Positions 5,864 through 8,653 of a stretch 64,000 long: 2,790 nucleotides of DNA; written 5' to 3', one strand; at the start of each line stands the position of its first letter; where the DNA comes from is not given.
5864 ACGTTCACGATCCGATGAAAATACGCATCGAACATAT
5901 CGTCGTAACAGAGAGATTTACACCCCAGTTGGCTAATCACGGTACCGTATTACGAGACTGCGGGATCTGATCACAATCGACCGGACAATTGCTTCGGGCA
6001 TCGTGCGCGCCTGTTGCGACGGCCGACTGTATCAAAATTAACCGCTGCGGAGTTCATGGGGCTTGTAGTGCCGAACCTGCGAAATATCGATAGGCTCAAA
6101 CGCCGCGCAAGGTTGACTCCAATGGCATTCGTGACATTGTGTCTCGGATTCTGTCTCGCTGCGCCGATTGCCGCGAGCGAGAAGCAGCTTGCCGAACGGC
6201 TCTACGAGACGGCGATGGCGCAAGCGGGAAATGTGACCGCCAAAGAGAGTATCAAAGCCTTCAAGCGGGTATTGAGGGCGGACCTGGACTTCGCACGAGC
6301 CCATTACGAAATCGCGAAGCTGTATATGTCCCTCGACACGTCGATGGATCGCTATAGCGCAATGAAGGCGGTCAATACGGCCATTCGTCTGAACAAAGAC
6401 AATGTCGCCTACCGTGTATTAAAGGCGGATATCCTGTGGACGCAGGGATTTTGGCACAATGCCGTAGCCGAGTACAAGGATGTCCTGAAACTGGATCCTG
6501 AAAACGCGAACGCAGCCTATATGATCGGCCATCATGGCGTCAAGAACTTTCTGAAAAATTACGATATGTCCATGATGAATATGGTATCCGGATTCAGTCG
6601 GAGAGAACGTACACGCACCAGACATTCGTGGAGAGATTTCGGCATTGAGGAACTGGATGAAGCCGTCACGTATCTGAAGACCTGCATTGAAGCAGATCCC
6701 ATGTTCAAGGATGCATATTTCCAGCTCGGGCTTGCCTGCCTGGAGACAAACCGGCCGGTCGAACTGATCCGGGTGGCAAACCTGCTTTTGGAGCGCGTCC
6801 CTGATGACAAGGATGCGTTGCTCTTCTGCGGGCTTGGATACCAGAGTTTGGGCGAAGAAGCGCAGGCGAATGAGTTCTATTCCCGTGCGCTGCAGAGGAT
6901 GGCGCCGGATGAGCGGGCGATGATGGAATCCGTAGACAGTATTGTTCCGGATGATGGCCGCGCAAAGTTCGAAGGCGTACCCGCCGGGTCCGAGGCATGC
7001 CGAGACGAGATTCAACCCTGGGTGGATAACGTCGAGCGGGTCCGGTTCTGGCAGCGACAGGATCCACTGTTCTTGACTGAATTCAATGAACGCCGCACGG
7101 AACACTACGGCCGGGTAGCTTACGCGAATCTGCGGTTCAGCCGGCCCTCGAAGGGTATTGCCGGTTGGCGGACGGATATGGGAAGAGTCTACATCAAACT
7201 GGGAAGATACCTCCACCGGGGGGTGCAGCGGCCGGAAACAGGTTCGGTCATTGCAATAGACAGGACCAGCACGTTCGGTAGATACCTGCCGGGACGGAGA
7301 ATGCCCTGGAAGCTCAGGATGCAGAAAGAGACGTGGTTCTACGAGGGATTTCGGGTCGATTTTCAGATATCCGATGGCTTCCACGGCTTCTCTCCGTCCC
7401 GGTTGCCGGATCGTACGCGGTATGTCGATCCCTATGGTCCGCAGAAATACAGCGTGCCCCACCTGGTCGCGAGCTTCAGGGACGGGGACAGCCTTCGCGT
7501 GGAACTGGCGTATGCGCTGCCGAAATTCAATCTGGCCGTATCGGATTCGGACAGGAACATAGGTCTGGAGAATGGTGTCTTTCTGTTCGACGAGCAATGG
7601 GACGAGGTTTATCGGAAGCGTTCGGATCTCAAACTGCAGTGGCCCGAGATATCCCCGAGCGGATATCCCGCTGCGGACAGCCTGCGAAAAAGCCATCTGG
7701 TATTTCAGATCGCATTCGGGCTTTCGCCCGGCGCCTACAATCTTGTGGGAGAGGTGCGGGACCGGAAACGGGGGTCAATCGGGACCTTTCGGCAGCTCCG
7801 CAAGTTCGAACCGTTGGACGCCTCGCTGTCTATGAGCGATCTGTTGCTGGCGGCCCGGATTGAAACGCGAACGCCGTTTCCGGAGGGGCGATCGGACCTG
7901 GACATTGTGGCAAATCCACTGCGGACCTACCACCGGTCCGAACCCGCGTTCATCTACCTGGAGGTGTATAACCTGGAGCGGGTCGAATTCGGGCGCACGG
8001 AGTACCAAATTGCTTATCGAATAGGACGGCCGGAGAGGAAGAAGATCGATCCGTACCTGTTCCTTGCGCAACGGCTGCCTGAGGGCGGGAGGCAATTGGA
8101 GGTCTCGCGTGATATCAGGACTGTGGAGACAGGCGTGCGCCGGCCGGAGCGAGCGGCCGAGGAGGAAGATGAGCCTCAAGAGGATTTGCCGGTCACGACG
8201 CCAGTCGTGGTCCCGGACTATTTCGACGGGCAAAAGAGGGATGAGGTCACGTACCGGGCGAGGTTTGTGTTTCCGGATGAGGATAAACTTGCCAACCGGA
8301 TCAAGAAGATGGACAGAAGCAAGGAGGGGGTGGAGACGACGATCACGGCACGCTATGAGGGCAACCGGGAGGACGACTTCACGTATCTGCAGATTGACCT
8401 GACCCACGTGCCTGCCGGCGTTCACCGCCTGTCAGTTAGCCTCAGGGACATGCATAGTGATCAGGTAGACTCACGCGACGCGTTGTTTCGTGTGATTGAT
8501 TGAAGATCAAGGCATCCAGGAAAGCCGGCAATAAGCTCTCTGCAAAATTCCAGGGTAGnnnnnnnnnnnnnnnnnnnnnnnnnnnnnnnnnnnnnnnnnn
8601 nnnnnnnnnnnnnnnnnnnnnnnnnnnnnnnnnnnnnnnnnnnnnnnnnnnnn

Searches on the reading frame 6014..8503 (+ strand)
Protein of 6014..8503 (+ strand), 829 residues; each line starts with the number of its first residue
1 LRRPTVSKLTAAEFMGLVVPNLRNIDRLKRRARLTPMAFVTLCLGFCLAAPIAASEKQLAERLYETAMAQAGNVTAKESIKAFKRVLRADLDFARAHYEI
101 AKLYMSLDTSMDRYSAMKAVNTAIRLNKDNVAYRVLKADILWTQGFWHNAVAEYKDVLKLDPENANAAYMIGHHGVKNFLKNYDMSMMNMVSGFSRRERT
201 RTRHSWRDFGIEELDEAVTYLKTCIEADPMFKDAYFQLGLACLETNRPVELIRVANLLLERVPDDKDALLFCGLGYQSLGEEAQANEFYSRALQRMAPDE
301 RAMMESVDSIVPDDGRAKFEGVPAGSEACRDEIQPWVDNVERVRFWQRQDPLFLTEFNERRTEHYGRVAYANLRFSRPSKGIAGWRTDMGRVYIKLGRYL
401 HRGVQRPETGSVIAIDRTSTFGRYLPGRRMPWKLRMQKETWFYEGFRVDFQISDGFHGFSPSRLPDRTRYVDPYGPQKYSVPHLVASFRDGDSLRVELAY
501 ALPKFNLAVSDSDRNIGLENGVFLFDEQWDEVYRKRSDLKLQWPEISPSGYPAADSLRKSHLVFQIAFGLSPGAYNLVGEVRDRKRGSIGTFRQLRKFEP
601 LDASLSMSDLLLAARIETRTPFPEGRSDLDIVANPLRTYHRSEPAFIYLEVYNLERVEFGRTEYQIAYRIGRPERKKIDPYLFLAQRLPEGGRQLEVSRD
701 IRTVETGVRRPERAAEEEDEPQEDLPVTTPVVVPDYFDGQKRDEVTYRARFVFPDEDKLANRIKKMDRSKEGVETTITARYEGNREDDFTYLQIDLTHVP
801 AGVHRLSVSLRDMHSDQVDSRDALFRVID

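Call 4: search_protein_families(library=pfam, proteins=[window:6014-8503:+], max_evalue=0.01)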
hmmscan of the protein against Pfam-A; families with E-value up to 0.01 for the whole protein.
window:6014-8503:+ (829 aa): 11 families
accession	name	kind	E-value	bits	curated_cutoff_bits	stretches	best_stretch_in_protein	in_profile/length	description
PF13414.12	TPR_11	-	2e-12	47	26.8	1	140-172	3-35/42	TPR repeat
PF13432.12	TPR_16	-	2.4e-11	44.3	32.7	1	137-172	3-38/65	Tetratricopeptide repeat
PF13181.12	TPR_8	-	7.4e-07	29.3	25.7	0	213-229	16-32/34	Tetratricopeptide repeat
PF13428.12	TPR_14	-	1.8e-06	28.5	23.5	0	233-270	2-39/44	Tetratricopeptide repeat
PF14559.12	TPR_19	-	1.1e-05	26.1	25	0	213-267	6-60/68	Tetratricopeptide repeat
PF13431.12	TPR_17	-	4.9e-05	23.7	24.4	0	221-248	2-29/34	Tetratricopeptide repeat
PF07719.23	TPR_2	-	0.00039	20.8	27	0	137-164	7-34/34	Tetratricopeptide repeat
PF20094.4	GWxTD_dom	-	0.0012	19.1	26.9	1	363-398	79-111/172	GWxTD domain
PF23914.1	TPR_CcmH_CycH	-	0.0031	17.8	42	0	75-165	65-155/158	Cytochrome c-type biogenesis protein H TPR domain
PF00515.34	TPR_1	-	0.0072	16.6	27.8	0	212-229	15-32/34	Tetratricopeptide repeat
PF24575.1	TPR_Slam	-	0.0077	17.1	35.2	0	128-168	44-84/104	Surface lipoprotein assembly modifier, N-terminal TPR repeats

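Call 5: search_protein_families(library=ncbifam, proteins=[window:6014-8503:+], max_evalue=0.01)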
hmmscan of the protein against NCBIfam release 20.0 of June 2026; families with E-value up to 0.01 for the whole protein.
window:6014-8503:+ (829 aa): 9 families
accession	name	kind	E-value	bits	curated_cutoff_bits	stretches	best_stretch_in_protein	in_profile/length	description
TIGR04514.1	GWxTD_dom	domain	2.8e-14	53.5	28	1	344-400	32-85/105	GWxTD domain-containing protein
TIGR02917.1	PEP_TPR_lipo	equivalog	1.3e-12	46.5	312.2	2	115-169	177-231/899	XrtA/PEP-CTERM system TPR-repeat protein PrsT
NF040959.1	MamA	equivalog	3.6e-12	46.2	200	1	68-189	47-161/204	magnetosome protein MamA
NF033762.1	social_mot_Tgl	equivalog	1.4e-07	31.2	225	1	149-304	84-242/252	social motility TPR repeat lipoprotein Tgl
TIGR02521.1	type_IV_pilW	equivalog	1.6e-06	27.9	154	1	233-295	32-94/234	type IV pilus biogenesis/stability protein PilW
TIGR02552.1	LcrH_SycD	equivalog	0.00011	22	104.8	0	76-139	68-128/136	SycD/LcrH family type III secretion system chaperone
NF052415.1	T3SS_chap_SctY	equivalog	0.00092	19.7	70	1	212-294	20-105/106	type III secretion apparatus assembly chaperone SctY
NF033758.1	gliding_GltE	equivalog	0.0026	16.8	225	0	76-166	238-325/411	adventurous gliding motility TPR repeat lipoprotein GltE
NF042912.1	Amuc_1098_fam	equivalog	0.0079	14.3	750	0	51-167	75-191/805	Amuc_1098 family type IV pilus outer membrane protein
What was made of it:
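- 6122..8503 (+): G3: G paralogue of the deep G3 clade (793 aa by the gene call). In relatives this orthogroup is directly followed by a KD-type Kelch gene. TIGR04514 at 53.5 bits (call 5).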
